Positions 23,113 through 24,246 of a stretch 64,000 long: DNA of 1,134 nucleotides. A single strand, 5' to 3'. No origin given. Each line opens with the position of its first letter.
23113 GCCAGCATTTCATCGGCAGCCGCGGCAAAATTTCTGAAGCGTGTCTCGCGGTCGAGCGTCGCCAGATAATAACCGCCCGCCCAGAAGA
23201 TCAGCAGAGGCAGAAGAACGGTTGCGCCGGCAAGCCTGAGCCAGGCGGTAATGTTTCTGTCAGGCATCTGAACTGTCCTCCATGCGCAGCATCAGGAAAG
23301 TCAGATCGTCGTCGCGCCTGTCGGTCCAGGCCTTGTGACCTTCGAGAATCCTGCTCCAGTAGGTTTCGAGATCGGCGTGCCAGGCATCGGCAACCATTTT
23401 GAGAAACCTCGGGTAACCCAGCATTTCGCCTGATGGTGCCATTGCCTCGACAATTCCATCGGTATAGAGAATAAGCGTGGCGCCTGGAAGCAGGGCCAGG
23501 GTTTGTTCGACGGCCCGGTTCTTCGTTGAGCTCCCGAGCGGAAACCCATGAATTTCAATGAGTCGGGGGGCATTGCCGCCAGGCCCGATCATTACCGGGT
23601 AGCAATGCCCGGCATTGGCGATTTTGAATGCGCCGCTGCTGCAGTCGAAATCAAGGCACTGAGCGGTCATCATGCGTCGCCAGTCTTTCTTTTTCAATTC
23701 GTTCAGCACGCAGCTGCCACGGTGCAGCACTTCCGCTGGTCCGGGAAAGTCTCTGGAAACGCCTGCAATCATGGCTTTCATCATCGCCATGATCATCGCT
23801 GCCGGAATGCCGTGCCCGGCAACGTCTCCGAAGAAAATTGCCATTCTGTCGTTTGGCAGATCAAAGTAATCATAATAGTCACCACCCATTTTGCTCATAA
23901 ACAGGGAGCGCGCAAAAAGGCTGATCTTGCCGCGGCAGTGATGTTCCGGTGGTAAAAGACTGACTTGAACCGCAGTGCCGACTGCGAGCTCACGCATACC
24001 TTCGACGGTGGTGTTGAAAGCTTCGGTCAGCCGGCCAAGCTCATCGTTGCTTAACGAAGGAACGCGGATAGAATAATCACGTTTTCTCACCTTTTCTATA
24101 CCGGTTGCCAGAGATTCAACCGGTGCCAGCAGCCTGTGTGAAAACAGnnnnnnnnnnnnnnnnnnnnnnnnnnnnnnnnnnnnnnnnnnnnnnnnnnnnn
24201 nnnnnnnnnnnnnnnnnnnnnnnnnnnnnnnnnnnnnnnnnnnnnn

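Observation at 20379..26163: Tandem, overlapping paralogous sensor-HAMP-PP2C phosphatases (2 x ~965 aa)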

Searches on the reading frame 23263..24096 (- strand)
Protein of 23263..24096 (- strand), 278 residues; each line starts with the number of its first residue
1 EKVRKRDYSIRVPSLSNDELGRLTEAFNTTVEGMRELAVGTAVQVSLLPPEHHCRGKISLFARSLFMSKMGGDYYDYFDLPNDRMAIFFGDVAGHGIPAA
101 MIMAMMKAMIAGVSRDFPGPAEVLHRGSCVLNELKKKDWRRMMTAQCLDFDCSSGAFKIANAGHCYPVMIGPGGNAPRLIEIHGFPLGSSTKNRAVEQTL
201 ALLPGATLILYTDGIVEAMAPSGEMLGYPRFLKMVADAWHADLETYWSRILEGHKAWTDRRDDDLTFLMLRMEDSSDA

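Call 30: search_solved_structures(query=window:23263-24096:-, show_alignments=4, max_evalue=0.001)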
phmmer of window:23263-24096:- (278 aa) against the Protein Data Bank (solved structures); distinct sequences matched with E-value up to 0.001: 4.
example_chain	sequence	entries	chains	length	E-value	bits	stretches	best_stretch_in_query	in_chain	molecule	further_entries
3ke6_A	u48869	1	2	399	8.6e-12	47.9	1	69-218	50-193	Protein Rv1364c/MT1410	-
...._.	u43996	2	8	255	2.4e-09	39.9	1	39-219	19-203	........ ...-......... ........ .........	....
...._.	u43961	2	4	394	5.6e-09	38.7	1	38-219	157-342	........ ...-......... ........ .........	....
6k4e_A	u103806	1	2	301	0.00031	23.1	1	69-271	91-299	Putative serine phosphatase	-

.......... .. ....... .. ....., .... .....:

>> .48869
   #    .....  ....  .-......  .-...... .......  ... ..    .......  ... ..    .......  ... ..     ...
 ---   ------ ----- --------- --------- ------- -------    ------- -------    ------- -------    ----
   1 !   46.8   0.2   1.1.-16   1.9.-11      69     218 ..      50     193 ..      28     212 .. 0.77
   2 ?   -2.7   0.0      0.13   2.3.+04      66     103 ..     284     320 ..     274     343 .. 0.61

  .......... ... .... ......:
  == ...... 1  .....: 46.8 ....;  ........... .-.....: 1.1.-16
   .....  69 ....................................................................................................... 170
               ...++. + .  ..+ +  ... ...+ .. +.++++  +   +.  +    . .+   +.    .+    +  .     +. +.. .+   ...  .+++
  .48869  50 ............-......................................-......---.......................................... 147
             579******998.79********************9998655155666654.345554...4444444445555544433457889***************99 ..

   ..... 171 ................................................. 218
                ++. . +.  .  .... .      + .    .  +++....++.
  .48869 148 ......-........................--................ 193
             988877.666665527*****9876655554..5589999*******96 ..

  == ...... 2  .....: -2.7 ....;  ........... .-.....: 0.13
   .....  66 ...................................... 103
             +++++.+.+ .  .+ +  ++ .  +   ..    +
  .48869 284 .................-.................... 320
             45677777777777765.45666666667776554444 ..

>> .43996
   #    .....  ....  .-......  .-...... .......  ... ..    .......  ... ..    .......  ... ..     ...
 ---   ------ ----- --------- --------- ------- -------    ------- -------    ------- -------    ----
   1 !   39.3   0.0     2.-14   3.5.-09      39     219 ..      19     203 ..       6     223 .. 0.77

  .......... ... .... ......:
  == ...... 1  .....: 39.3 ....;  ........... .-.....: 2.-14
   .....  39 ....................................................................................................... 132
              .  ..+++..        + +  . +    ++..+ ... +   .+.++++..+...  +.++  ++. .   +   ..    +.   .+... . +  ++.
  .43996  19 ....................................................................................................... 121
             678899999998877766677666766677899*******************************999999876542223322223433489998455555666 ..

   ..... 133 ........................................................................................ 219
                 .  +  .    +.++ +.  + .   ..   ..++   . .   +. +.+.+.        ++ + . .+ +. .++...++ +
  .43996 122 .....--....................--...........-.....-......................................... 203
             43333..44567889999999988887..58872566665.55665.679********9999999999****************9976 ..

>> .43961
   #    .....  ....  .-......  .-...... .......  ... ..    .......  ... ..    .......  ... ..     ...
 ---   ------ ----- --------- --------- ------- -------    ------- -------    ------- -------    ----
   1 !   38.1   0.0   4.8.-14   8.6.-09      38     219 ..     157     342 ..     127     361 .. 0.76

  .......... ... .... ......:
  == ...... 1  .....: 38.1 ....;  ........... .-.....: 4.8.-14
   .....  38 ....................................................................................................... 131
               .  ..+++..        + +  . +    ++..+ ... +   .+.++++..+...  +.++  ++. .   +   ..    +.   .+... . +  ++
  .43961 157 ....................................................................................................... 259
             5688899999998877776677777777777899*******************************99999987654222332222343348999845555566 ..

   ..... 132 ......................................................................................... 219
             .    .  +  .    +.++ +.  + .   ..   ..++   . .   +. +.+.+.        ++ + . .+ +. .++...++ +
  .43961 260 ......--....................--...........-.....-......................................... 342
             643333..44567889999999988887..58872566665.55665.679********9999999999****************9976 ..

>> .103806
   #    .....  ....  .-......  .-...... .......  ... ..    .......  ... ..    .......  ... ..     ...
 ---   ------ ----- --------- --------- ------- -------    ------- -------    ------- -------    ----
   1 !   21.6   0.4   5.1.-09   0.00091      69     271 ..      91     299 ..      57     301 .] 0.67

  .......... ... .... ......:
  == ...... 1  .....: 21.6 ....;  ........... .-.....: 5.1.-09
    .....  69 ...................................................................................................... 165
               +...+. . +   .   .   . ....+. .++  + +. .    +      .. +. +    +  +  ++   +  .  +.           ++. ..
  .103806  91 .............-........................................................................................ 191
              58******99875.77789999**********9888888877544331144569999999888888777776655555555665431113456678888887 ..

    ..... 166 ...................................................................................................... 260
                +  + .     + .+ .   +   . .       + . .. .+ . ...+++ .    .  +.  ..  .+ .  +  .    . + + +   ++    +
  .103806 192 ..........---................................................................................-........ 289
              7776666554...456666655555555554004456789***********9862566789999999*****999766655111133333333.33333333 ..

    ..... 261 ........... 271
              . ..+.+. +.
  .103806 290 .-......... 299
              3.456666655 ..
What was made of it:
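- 23278..23979 (-): P1 helical linker (residues 729-755) and PP2C domain (756-962). Sequence alignments to Rv1364c, P. aeruginosa RssB and SiaA place the GGD, GDVxGHG, TDG and DDxT motifs (call 30).
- On SpoIIE/RsbU-type PPM (PP2C) phosphatase, Pfam PF07228: They align to the same motifs in Rv1364c, RssB and SiaA (call 30).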
